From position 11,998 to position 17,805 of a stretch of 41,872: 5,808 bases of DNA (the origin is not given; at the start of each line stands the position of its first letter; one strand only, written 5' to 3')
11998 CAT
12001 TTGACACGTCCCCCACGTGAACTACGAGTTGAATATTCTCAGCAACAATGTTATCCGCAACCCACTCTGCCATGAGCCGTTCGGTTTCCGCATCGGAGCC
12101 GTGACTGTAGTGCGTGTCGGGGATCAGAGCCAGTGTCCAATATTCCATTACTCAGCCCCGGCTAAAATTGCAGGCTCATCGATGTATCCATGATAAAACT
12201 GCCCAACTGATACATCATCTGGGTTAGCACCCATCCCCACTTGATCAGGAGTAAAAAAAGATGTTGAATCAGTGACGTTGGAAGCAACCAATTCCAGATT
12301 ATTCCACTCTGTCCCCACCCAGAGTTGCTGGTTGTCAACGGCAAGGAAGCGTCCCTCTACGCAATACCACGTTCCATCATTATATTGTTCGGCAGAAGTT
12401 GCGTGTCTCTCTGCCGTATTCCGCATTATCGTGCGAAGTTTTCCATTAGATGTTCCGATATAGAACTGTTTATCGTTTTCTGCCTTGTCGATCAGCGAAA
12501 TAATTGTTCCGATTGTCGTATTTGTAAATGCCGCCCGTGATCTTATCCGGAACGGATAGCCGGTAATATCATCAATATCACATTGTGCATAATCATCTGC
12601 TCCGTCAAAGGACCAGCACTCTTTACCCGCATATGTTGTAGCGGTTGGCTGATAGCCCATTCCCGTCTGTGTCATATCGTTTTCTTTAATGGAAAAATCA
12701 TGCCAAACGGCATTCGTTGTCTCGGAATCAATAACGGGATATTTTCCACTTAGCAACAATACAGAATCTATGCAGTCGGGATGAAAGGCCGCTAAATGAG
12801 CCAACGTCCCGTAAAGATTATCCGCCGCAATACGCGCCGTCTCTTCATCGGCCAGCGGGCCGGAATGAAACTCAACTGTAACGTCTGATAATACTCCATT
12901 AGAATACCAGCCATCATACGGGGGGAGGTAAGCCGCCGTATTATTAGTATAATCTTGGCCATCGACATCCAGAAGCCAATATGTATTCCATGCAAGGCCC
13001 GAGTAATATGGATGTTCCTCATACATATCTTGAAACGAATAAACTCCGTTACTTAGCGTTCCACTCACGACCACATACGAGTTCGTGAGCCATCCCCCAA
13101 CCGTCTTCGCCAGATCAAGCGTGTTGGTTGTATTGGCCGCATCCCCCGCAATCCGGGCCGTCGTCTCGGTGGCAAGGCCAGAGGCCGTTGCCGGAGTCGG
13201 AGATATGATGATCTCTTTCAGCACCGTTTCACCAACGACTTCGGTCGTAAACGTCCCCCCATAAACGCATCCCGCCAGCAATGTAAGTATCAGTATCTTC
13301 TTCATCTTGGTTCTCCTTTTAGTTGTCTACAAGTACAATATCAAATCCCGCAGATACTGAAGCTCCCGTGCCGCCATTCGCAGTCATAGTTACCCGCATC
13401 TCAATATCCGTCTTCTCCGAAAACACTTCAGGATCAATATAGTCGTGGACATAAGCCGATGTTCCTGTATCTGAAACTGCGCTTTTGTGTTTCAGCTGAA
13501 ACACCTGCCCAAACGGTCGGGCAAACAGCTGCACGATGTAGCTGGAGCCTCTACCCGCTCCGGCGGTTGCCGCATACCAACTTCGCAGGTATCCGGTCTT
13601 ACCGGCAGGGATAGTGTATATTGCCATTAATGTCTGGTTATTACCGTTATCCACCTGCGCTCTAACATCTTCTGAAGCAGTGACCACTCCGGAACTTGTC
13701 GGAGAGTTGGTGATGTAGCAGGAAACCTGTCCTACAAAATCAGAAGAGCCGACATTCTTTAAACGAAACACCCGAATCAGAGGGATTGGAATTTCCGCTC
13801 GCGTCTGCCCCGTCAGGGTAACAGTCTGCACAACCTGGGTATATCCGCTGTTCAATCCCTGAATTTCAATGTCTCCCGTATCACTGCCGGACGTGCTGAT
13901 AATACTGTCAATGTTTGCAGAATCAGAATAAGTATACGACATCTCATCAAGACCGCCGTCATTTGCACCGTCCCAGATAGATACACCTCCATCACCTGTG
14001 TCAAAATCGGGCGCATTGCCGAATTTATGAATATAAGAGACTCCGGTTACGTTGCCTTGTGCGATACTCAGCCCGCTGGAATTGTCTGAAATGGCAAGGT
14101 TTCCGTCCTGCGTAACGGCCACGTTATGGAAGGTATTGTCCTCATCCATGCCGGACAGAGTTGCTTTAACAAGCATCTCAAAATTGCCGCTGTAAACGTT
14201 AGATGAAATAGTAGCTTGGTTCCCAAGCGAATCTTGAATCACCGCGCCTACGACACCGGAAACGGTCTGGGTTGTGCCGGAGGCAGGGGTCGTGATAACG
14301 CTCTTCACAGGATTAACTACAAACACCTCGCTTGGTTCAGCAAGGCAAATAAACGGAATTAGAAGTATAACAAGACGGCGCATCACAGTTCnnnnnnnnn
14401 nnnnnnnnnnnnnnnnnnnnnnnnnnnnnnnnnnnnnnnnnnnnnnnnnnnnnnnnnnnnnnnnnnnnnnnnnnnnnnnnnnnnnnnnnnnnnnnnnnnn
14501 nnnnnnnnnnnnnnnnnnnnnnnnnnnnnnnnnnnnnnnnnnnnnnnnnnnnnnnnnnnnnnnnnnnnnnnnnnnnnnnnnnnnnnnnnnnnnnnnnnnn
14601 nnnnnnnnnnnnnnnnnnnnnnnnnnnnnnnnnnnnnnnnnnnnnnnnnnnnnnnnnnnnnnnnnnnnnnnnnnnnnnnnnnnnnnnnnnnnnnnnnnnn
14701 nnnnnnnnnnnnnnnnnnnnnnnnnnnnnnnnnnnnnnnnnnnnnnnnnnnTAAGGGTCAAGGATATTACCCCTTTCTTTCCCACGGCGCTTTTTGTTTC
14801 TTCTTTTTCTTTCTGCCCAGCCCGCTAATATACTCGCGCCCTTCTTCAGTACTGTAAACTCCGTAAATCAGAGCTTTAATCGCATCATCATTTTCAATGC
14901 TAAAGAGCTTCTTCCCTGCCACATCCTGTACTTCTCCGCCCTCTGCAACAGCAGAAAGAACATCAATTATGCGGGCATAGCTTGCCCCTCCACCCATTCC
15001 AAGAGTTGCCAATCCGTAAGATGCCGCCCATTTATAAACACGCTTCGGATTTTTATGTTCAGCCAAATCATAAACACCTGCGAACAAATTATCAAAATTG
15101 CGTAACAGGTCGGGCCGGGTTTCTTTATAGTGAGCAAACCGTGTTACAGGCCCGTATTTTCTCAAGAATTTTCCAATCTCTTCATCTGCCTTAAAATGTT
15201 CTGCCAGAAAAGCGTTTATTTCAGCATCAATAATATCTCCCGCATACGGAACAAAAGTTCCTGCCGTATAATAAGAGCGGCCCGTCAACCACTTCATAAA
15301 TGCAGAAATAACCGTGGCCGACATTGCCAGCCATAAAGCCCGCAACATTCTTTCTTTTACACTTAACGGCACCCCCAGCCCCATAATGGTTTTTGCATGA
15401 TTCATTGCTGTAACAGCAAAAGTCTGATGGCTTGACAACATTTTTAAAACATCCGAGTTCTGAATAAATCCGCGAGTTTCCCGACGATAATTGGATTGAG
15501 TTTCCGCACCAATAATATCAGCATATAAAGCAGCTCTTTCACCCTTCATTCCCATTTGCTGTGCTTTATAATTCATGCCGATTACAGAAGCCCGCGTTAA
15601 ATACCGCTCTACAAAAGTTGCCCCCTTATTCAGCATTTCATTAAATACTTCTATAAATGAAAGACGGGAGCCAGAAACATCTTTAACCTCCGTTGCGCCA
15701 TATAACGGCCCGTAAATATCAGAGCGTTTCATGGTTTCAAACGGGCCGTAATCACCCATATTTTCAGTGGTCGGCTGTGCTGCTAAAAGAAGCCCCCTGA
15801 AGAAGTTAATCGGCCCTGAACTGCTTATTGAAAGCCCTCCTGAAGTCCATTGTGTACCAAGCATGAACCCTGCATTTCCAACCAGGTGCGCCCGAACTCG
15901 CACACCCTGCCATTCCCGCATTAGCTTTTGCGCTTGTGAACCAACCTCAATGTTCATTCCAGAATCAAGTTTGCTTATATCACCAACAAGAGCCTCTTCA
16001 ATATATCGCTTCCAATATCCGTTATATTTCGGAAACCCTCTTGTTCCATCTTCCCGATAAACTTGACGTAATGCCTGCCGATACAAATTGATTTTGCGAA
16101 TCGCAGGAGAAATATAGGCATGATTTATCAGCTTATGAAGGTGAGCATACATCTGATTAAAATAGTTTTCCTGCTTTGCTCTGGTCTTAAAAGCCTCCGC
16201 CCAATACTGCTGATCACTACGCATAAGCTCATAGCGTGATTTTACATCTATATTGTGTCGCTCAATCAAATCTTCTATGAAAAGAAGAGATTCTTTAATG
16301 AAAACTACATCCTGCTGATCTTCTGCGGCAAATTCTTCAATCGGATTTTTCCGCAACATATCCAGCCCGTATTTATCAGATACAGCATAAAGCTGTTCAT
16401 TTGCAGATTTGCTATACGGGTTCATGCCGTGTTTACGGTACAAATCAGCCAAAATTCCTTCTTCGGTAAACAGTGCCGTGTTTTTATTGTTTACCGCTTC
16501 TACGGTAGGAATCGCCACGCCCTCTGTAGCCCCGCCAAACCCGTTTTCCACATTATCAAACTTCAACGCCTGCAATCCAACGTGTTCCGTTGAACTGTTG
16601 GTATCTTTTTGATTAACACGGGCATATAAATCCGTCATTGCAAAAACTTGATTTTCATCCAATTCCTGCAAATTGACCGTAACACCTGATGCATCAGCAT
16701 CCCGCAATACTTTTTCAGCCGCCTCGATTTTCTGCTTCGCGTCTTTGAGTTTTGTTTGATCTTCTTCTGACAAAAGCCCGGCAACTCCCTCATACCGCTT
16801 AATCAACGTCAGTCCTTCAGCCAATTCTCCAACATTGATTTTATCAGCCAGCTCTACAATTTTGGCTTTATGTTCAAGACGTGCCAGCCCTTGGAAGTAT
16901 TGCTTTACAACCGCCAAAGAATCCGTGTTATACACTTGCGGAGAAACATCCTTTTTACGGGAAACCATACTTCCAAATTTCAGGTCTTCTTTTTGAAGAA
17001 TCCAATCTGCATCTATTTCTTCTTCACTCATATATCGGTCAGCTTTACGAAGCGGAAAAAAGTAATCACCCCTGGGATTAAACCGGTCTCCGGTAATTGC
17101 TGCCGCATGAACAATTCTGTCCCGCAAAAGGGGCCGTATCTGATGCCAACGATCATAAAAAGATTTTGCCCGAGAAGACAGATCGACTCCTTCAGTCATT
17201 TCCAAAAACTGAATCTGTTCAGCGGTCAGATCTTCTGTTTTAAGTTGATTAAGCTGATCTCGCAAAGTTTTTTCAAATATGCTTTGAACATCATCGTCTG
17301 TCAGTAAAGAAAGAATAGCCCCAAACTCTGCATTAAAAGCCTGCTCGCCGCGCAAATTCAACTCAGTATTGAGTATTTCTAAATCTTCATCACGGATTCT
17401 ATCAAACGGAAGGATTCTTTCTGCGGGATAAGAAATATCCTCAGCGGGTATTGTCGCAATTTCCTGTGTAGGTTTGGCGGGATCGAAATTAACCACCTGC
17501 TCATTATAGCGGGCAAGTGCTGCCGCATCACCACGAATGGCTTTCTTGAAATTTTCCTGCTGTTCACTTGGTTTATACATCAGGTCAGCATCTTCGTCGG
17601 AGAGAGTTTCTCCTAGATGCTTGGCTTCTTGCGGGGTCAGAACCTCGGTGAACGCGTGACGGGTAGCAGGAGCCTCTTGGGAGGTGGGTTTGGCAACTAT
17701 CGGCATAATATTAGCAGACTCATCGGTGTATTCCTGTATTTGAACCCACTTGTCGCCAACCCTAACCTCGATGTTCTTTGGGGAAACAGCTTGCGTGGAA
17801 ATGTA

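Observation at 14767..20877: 2036-aa internal virion protein built as a polyvalent effector: ParB/Srx-like plus two to three ART-like cassettes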

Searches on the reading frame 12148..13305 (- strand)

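Call 8: search_protein_families(library=phrogs, proteins=[window:12148-13305:-], max_evalue=0.001)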
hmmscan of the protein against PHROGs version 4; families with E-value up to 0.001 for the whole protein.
window:12148-13305:- (385 aa): 0 families

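Call 17: search_protein_families(library=ncbifam, proteins=[window:12148-13305:-], max_evalue=1)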
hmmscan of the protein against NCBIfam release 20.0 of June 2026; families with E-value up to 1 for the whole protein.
window:12148-13305:- (385 aa): 0 families

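Call 22: search_protein_families(library=pfam, proteins=[window:12148-13305:-], max_evalue=0.1)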
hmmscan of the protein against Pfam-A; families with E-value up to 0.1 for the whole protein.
window:12148-13305:- (385 aa): 1 family
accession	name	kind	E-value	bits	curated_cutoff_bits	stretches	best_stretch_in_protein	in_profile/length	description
PF24599.1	DUF7621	-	0.017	15.5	27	1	245-299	20-71/79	Family of unknown function (DUF7621)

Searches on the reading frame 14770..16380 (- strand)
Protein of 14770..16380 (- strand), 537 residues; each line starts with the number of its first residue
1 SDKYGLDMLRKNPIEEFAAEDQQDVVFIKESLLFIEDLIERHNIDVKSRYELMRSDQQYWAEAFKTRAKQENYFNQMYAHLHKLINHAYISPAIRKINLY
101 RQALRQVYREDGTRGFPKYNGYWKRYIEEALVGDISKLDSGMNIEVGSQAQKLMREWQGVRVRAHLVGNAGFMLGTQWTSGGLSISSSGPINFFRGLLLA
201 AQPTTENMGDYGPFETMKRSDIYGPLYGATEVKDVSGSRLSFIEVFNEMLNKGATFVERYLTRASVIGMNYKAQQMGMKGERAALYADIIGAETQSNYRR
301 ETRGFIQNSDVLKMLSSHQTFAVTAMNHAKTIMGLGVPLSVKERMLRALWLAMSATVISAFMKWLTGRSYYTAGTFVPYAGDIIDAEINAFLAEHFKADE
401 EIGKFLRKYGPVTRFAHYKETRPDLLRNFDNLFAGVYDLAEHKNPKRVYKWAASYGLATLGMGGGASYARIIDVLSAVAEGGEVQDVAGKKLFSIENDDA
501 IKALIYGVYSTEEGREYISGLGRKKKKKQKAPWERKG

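Call 14: search_protein_families(library=pfam, proteins=[window:14770-16380:-], max_evalue=10)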
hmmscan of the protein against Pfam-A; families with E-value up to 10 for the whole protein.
seq(537 aa): 0 families

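Call 25: find_related_loci(query=window:14770-16380:-, collection=viral_contigs, flank=10000)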
Query window:14770-16380:- (537 aa) in viral_contigs; peptide patterns used: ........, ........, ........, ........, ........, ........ (x = any residue, [..] = any of these).
60 stretches matched a pattern, but none encodes a relative of the query by tblastn (E <= 1e-3).

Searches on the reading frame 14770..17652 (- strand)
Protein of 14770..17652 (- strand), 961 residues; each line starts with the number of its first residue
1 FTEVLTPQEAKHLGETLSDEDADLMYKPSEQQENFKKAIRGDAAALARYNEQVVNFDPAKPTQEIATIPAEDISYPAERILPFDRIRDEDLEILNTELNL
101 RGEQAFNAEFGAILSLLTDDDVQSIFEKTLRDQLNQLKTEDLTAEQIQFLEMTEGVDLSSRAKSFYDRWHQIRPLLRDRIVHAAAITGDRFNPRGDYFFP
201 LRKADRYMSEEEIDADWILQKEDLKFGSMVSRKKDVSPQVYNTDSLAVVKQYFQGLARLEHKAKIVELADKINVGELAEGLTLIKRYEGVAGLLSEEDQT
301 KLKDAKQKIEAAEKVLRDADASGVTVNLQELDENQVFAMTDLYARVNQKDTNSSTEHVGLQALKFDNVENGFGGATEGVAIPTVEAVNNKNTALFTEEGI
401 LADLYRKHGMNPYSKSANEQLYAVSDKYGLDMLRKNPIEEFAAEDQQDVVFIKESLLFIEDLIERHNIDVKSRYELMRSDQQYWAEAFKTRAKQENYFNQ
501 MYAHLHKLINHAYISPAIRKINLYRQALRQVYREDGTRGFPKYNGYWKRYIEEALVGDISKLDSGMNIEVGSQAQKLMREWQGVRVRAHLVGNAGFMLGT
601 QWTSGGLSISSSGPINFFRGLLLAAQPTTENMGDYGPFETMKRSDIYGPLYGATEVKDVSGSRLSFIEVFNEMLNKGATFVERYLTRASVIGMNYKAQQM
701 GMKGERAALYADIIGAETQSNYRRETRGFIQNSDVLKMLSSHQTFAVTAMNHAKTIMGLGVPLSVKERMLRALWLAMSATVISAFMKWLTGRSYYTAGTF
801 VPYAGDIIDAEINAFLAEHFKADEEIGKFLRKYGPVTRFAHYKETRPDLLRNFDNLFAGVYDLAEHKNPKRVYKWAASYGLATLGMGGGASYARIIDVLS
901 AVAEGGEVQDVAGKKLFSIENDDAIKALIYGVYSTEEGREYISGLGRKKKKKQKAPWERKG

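Call 80: find_related_loci(query=window:14770-17652:-, collection=metagenome_contigs, flank=10000)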
Query window:14770-17652:- (961 aa) in metagenome_contigs; peptide patterns used: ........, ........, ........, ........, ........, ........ (x = any residue, [..] = any of these).
66 stretches matched a pattern, but none encodes a relative of the query by tblastn (E <= 1e-3).

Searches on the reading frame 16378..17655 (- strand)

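Call 14: search_protein_families(library=pfam, proteins=[window:16378-17655:-], max_evalue=10)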
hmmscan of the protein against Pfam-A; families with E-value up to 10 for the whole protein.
seq(426 aa): 4 families
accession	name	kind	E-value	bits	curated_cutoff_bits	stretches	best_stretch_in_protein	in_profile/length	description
PF05000.22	RNA_pol_Rpb1_4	-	0.017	15.4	24.8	1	305-377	21-90/107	RNA polymerase Rpb1, domain 4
PF16789.10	YscO-like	-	0.032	14.7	27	1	261-322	51-112/161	YscO-like protein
PF20869.2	FAM186A_PQQAQ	-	0.12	12.6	45.7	1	6-21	23-38/42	FAM186A, PQQAQ repeat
PF04120.17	Iron_permease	-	1.1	9.6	25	1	302-355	64-118/128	Low affinity iron permease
